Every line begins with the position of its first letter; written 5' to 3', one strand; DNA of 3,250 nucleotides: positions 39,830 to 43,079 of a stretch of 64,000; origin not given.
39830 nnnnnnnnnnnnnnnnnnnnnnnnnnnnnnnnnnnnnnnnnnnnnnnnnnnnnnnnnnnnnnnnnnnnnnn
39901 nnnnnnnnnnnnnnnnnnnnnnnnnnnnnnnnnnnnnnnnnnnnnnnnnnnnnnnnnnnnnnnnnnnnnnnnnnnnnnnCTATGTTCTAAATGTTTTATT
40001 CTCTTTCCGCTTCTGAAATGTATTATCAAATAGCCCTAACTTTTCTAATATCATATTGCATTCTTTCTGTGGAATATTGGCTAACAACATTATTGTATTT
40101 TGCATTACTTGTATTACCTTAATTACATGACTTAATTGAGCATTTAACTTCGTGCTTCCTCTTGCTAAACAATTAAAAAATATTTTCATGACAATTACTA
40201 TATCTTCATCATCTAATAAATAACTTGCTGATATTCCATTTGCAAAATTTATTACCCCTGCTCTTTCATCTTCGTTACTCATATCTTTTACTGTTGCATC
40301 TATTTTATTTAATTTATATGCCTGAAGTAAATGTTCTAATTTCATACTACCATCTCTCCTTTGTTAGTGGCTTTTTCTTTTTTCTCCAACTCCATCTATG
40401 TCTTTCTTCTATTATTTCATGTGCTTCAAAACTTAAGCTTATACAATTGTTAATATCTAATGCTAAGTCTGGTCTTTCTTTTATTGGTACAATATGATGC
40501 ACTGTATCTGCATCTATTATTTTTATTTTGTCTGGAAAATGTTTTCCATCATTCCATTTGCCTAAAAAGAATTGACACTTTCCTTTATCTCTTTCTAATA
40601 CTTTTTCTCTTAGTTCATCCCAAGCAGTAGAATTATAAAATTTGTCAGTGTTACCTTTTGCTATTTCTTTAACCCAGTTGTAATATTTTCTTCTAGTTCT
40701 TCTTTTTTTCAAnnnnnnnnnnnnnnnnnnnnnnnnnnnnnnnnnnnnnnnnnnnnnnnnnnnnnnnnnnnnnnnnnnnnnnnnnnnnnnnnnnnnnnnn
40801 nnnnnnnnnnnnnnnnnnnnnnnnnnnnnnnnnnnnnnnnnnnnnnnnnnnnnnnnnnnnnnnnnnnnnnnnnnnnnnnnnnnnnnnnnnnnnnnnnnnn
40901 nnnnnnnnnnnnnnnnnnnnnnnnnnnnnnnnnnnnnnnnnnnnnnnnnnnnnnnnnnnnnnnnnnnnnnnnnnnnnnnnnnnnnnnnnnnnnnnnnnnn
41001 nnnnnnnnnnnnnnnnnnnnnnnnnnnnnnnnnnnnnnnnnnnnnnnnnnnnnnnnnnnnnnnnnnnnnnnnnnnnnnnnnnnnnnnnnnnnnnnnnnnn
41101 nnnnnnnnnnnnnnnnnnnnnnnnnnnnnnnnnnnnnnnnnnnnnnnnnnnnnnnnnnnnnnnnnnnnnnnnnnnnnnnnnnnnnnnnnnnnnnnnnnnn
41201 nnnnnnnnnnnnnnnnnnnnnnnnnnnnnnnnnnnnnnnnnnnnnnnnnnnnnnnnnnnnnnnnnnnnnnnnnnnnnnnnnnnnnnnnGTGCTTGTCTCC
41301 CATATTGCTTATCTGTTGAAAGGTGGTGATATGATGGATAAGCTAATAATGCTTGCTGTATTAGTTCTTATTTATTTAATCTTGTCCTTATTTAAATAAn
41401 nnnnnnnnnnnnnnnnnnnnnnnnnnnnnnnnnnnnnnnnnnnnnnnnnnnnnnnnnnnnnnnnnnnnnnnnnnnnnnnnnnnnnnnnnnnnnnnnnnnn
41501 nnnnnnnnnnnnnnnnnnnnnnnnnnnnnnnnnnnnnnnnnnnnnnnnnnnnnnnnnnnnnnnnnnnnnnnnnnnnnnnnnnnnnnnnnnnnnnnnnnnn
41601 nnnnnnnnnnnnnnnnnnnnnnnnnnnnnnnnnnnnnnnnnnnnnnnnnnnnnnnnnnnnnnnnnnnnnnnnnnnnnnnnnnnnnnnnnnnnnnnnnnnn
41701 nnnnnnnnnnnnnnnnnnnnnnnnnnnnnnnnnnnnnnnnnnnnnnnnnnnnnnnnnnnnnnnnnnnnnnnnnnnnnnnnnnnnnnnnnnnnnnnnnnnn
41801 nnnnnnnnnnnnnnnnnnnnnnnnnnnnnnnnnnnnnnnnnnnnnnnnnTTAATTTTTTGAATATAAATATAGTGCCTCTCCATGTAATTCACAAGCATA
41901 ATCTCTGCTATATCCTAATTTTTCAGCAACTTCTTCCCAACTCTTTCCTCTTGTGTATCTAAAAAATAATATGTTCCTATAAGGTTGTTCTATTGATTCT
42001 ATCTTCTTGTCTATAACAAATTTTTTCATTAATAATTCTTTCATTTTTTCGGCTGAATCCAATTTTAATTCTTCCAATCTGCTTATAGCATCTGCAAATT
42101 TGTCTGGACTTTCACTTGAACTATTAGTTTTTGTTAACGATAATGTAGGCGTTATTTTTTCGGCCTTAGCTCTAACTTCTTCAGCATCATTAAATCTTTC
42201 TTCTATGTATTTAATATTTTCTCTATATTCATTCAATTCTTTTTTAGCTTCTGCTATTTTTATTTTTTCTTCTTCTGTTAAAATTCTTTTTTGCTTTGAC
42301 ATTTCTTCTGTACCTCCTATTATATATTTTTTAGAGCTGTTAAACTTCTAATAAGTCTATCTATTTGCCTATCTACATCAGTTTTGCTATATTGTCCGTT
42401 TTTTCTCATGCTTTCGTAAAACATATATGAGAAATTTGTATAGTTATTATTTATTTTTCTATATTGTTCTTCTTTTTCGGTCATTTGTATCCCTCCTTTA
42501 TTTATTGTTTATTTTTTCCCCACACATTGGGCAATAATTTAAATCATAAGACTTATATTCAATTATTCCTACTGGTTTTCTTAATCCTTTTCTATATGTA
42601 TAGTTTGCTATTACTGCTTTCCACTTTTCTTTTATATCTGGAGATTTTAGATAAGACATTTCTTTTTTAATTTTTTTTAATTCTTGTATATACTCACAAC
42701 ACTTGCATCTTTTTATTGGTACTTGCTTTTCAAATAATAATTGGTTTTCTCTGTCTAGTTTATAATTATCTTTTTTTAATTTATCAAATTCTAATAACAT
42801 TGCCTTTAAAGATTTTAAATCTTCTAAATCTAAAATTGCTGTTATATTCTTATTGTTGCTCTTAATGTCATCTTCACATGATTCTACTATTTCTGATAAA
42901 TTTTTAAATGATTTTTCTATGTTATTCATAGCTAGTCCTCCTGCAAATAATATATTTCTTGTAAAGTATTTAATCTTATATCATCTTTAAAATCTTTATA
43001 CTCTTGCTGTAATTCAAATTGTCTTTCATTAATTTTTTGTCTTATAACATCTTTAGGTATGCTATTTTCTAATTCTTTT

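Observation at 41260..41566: Type I toxin-antitoxin-like unit: 22-aa hydrophobic peptide and a convergent sRNA sharing one terminator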

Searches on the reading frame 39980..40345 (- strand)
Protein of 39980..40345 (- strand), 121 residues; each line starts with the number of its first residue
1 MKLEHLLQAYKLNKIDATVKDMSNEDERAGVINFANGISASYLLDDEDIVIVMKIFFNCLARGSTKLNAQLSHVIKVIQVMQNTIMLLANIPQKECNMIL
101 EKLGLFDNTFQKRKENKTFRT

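Call 9: search_protein_families(library=pfam, proteins=[window:39980-40345:-], max_evalue=0.01)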
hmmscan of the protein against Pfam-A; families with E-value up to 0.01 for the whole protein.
window:39980-40345:- (121 aa): 1 family
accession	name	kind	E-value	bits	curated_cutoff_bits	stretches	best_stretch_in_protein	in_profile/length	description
PF00497.25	SBP_bac_3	-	0.0032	17.6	26.4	1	2-78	46-116/132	Bacterial extracellular solute-binding proteins, family 3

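Call 10: search_protein_families(library=phrogs, proteins=[window:39980-40345:-], max_evalue=0.01)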
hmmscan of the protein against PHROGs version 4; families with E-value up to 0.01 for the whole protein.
window:39980-40345:- (121 aa): 2 families
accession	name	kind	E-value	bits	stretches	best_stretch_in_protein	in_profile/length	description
phrog_32373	-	unknown function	0.00038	21.6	1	42-113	15-80/137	-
phrog_19463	-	unknown function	0.0057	17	0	60-116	310-366/419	-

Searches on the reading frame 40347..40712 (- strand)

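Call 9: search_protein_families(library=pfam, proteins=[window:40347-40712:-], max_evalue=0.01)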
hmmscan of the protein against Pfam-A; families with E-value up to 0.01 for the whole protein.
window:40347-40712:- (121 aa): 1 family
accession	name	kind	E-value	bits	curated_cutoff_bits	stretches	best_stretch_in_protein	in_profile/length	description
PF01844.29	HNH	-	1.9e-05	25.2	21.4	1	62-93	11-36/47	HNH endonuclease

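Call 10: search_protein_families(library=phrogs, proteins=[window:40347-40712:-], max_evalue=0.01)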
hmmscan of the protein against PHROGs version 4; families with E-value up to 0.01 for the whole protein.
window:40347-40712:- (121 aa): 13 families
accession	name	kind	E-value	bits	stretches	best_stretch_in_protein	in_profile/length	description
phrog_144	-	DNA, RNA and nucleotide metabolism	1.4e-19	71.4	1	5-113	50-145/175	HNH endonuclease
phrog_119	-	DNA, RNA and nucleotide metabolism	4.1e-17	63.1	1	9-114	169-267/443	HNH endonuclease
phrog_4581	-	head and packaging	6.6e-14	53.1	1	3-113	25-117/395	terminase small subunit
phrog_589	-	DNA, RNA and nucleotide metabolism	8.6e-13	49.4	1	9-115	57-152/179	HNH endonuclease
phrog_1271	-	DNA, RNA and nucleotide metabolism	1.1e-09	39.1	1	7-118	245-331/361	HNH endonuclease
phrog_5956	-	DNA, RNA and nucleotide metabolism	3.8e-08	34.1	1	18-106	34-112/138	HNH endonuclease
phrog_8446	-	DNA, RNA and nucleotide metabolism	2.2e-07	31.8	1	26-107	123-200/211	HNH endonuclease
phrog_4321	-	DNA, RNA and nucleotide metabolism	1.9e-06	28.7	1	23-101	40-112/135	HNH endonuclease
phrog_25061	-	DNA, RNA and nucleotide metabolism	2.7e-05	25.7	1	3-101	101-185/219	HNH endonuclease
phrog_24030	-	DNA, RNA and nucleotide metabolism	0.0057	17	1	31-103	6-64/342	RNA ligase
phrog_333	-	DNA, RNA and nucleotide metabolism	0.0068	17.6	0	24-79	14-58/138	HNH endonuclease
phrog_2323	-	DNA, RNA and nucleotide metabolism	0.0075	17.2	0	18-99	11-81/113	HNH endonuclease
phrog_8048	-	DNA, RNA and nucleotide metabolism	0.0085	16.3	0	27-105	160-229/273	HNH endonuclease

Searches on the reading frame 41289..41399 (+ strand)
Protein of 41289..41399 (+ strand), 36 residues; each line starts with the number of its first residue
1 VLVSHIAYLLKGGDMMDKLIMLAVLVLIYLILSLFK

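Call 10: search_protein_families(library=phrogs, proteins=[window:41289-41399:+], max_evalue=0.01)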
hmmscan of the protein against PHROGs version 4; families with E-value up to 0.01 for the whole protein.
window:41289-41399:+ (36 aa): 0 families

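Call 16: find_encoding_contigs(protein=window:41289-41399:+, flank=3000, max_places=10)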
Protein window:41289-41399:+ (36 aa): no gene with exactly this product is on record in the collection.

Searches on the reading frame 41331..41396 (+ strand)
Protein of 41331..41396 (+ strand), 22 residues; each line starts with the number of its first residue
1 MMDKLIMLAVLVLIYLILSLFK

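Call 36: search_protein_families(library=pfam, proteins=[window:41331-41396:+], max_evalue=10)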
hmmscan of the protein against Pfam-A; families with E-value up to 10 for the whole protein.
seq(22 aa): 0 families

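Call 37: search_protein_families(library=ncbifam, proteins=[window:41331-41396:+], max_evalue=10)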
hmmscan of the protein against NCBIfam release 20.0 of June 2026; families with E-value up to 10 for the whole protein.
seq(22 aa): 0 families

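Call 43: list_cluster_members(proteins=[window:41331-41396:+, window:41334-41396:+, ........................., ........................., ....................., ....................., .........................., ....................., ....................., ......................])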
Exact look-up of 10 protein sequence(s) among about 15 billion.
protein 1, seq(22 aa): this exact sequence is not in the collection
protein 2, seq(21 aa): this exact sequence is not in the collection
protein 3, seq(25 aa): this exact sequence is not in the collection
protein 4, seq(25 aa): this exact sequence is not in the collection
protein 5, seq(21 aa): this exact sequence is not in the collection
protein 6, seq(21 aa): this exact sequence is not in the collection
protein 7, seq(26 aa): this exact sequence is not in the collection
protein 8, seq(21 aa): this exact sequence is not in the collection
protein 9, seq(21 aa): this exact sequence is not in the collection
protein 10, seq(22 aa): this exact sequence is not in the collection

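Call 72: search_solved_structures(query=A2, max_evalue=10)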
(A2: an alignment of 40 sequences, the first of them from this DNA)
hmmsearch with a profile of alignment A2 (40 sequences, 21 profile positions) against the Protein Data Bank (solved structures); distinct sequences matched with E-value up to 10: 0.

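Call 73: search_protein_families(library=padloc, proteins=[window:41331-41396:+], max_evalue=10)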
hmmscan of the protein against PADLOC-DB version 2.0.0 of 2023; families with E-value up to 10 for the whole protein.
seq(22 aa): 0 families

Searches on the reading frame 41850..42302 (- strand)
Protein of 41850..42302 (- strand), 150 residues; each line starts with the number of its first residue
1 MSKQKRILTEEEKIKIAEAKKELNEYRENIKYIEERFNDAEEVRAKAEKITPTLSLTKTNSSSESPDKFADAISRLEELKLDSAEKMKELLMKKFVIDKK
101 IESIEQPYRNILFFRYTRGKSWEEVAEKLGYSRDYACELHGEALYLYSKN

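Call 9: search_protein_families(library=pfam, proteins=[window:41850-42302:-], max_evalue=0.01)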
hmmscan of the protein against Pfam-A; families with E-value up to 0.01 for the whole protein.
window:41850-42302:- (150 aa): 2 families
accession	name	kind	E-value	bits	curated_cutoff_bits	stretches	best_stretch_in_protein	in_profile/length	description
PF04545.22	Sigma70_r4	-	0.0025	17.7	24.1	0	109-144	10-45/50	Sigma-70, region 4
PF08281.18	Sigma70_r4_2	-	0.0029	17.7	25.7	1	97-132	4-39/54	Sigma-70, region 4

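Call 10: search_protein_families(library=phrogs, proteins=[window:41850-42302:-], max_evalue=0.01)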
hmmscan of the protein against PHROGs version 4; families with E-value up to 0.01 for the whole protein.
window:41850-42302:- (150 aa): 4 families
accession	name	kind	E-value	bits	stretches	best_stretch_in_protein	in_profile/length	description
phrog_36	-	transcription regulation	4.4e-15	56.9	1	13-148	50-184/220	transcriptional regulator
phrog_248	-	transcription regulation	3e-09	38.2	1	14-145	20-131/161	transcriptional activator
phrog_10157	-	unknown function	1.7e-06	29.2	1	13-139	11-138/153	-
phrog_645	-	DNA, RNA and nucleotide metabolism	0.0073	17.4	0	111-144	30-63/196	Rnase E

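Call 11: find_related_loci(query=window:41850-42302:-, collection=viral_contigs, flank=4000)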
Query window:41850-42302:- (150 aa) in viral_contigs; peptide patterns used: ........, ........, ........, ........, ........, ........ (x = any residue, [..] = any of these).
58 stretches matched a pattern; 20 encode a relative of the query (tblastn E <= 1e-3); 20 distinct loci.
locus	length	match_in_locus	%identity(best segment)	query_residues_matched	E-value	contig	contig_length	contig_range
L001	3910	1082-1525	72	1-149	6e-69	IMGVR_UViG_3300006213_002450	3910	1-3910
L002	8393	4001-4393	71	19-149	1e-63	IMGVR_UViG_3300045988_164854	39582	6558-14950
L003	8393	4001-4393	71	19-149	1e-63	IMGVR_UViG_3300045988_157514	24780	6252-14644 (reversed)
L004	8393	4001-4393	71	19-149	2e-63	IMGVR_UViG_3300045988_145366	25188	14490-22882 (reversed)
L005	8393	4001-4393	71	19-149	2e-63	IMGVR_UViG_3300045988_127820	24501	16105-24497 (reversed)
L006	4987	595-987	70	19-149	3e-63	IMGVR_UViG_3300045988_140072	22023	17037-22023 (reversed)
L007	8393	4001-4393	70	19-149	3e-63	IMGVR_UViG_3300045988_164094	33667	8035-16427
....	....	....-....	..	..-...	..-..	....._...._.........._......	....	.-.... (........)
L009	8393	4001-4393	71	19-149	2e-63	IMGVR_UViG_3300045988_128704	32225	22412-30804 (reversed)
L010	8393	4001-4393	70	19-149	3e-63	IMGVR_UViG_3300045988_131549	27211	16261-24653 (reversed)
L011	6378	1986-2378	71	19-149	2e-63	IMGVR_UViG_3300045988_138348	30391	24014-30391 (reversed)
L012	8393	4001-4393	71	19-149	2e-63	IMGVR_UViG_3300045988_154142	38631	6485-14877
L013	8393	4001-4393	70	19-149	3e-63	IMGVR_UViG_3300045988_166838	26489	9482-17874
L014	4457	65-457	70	19-149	7e-63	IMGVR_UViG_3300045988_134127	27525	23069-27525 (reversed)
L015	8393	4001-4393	71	19-149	5e-63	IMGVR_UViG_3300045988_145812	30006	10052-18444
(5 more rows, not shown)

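Call 15: find_encoding_contigs(protein=window:41850-42302:-, flank=3000, max_places=10)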
Protein window:41850-42302:- (150 aa): 8 contigs read that carry it; 4 places shown.
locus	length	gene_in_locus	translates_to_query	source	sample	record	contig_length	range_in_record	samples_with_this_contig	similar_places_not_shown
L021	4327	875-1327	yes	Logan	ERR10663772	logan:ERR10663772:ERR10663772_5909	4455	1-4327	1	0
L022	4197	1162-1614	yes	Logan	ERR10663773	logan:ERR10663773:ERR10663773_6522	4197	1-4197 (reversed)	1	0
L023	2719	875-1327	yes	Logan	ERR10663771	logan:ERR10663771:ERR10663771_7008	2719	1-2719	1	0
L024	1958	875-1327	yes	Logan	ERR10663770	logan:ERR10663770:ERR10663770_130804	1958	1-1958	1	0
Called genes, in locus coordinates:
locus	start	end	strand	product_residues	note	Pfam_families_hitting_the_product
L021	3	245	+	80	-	?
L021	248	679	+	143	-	-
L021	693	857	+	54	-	-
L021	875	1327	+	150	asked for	-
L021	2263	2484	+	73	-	-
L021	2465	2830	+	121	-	PF01844:HNH (weak)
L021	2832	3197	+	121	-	-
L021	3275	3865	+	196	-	-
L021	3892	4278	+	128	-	PF05119:Terminase_4 (weak)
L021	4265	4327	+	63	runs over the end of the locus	?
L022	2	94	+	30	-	?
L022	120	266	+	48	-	-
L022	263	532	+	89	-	-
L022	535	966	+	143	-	-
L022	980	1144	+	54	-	-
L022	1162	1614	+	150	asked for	-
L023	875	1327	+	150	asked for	-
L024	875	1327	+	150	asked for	-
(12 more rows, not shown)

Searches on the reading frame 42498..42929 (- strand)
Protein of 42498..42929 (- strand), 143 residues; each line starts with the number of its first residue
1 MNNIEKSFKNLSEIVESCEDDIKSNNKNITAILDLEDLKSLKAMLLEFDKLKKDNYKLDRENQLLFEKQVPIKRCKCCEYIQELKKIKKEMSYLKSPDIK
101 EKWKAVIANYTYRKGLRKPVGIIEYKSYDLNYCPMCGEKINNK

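Call 9: search_protein_families(library=pfam, proteins=[window:42498-42929:-], max_evalue=0.01)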
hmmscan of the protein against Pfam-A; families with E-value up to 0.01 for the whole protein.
window:42498-42929:- (143 aa): 0 families

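Call 10: search_protein_families(library=phrogs, proteins=[window:42498-42929:-], max_evalue=0.01)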
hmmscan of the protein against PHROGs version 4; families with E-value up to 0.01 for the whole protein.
window:42498-42929:- (143 aa): 1 family
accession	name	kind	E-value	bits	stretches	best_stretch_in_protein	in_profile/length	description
phrog_1494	-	unknown function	0.0022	18.2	1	67-143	144-212/226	-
